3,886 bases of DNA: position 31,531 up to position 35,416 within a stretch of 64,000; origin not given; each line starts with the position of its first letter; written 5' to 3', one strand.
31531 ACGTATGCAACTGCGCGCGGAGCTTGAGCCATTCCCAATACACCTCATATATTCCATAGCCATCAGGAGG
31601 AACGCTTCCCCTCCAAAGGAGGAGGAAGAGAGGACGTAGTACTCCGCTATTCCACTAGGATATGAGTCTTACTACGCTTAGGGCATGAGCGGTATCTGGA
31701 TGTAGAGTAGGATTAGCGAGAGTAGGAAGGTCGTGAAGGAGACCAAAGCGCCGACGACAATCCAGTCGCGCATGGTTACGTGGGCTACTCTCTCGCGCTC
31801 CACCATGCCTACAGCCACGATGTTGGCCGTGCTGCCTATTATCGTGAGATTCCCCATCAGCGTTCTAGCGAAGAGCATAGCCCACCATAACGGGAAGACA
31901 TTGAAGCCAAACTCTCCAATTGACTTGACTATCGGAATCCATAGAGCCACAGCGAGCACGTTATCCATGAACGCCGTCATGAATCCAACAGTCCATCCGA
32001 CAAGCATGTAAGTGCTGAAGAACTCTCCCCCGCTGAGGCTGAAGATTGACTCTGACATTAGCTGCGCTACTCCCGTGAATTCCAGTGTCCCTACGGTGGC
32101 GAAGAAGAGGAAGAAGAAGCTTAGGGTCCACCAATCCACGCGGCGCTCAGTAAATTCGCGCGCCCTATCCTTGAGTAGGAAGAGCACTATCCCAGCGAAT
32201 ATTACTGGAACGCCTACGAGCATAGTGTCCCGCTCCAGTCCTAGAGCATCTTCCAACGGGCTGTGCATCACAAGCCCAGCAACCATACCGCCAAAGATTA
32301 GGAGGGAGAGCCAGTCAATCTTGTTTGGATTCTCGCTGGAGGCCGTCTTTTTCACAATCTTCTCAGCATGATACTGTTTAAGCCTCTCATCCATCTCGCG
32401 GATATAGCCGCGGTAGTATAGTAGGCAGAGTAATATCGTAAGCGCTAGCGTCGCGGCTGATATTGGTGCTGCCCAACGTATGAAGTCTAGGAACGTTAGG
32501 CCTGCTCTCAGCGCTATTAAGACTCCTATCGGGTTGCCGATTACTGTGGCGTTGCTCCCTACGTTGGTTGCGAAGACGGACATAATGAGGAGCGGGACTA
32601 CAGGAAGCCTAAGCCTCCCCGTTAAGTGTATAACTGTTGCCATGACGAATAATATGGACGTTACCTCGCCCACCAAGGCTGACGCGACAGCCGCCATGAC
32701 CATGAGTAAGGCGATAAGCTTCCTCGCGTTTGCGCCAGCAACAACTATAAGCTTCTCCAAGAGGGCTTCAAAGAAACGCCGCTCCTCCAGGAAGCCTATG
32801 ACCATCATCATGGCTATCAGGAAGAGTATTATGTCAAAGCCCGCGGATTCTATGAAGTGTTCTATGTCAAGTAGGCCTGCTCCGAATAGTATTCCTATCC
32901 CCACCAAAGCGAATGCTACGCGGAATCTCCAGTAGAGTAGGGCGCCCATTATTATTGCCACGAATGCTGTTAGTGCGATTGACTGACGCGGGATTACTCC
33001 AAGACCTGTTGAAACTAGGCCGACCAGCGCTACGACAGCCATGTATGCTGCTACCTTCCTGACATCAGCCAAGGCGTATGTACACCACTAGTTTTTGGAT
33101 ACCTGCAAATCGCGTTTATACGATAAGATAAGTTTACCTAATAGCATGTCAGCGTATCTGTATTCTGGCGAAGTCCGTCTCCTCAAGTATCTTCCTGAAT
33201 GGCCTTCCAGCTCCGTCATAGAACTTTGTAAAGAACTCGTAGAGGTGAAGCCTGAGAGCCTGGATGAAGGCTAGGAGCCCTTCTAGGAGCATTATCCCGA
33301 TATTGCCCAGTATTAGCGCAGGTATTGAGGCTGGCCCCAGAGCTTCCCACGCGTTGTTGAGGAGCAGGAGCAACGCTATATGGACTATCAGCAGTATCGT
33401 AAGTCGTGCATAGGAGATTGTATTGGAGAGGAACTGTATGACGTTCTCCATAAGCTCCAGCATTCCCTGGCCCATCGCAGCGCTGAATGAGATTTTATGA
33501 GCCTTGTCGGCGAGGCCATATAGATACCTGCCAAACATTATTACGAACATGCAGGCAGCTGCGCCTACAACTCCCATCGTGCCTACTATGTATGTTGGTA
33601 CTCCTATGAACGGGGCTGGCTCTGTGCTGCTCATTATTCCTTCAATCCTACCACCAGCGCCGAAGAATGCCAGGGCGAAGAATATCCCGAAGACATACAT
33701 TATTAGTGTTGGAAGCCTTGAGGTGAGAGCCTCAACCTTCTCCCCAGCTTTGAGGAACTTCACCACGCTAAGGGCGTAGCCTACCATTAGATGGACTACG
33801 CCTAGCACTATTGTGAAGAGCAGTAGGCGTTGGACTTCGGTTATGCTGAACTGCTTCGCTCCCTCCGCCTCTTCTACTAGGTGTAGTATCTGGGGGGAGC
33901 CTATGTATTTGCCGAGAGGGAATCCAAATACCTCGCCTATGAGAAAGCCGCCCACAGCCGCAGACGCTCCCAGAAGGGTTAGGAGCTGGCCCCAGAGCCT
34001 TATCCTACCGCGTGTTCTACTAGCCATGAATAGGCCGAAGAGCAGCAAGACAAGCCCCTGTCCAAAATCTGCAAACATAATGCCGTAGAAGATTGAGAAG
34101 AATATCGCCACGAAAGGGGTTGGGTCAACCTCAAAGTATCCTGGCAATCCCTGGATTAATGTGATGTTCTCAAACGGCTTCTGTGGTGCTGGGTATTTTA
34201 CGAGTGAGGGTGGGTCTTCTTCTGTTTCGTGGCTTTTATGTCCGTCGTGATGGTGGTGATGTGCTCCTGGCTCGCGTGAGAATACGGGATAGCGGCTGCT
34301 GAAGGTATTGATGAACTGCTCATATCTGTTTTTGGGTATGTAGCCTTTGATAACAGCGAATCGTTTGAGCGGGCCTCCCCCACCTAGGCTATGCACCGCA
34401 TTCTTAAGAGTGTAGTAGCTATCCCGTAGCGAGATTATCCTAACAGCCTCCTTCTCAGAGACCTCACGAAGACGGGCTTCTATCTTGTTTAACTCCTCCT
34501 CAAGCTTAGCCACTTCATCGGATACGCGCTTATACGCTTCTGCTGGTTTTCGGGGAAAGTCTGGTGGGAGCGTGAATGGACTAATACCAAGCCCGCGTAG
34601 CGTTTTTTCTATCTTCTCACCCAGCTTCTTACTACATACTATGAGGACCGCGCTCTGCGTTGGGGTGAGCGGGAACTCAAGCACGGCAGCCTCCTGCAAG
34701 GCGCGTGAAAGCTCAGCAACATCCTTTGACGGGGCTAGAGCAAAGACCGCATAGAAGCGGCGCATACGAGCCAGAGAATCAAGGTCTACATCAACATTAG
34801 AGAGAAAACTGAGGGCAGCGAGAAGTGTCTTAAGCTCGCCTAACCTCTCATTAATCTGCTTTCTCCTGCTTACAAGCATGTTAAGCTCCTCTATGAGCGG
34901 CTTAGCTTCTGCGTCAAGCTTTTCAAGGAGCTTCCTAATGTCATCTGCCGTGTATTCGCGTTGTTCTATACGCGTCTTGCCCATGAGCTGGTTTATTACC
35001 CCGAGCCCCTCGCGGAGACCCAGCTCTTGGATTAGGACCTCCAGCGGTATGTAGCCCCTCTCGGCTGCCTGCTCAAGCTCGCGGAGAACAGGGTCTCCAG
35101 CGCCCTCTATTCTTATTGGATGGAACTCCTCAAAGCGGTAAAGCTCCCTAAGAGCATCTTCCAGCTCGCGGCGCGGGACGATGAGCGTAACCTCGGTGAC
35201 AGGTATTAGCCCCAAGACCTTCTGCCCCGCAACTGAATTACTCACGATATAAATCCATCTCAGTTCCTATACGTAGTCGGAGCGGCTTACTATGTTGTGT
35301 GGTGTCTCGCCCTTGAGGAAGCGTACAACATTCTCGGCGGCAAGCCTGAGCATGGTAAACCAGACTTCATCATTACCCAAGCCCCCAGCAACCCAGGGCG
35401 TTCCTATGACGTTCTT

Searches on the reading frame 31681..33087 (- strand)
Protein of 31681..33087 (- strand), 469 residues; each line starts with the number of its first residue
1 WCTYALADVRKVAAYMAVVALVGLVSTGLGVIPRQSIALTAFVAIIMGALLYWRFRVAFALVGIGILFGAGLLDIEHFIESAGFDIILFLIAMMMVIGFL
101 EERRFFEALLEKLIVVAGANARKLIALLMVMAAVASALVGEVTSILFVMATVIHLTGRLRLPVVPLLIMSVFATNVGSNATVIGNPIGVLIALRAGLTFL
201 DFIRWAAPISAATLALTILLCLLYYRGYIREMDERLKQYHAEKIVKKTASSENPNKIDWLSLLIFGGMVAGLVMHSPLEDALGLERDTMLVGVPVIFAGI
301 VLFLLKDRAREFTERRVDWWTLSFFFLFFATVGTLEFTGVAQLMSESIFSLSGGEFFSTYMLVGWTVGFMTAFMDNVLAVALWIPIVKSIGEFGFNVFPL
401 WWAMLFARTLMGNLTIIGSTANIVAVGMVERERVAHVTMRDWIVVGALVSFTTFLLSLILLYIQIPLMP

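Call 30: search_protein_families(library=pfam, max_evalue=0.001, proteins=[window:31681-33087:-])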
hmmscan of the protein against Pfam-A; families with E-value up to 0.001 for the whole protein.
window:31681-33087:- (469 aa): 1 family
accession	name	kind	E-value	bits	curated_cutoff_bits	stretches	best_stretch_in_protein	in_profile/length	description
PF03600.22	CitMHS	-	4.9e-46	157.8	31.9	1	43-407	2-336/336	Citrate transporter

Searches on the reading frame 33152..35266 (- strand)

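Call 30: search_protein_families(library=pfam, max_evalue=0.001, proteins=[window:33152-35266:-])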
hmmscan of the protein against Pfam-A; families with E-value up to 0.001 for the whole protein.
window:33152-35266:- (705 aa): 1 family
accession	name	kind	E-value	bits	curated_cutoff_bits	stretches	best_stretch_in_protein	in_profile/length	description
PF01496.24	V_ATPase_I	-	9e-28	97.1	30.7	2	207-417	211-416/815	V-type ATPase 116kDa subunit family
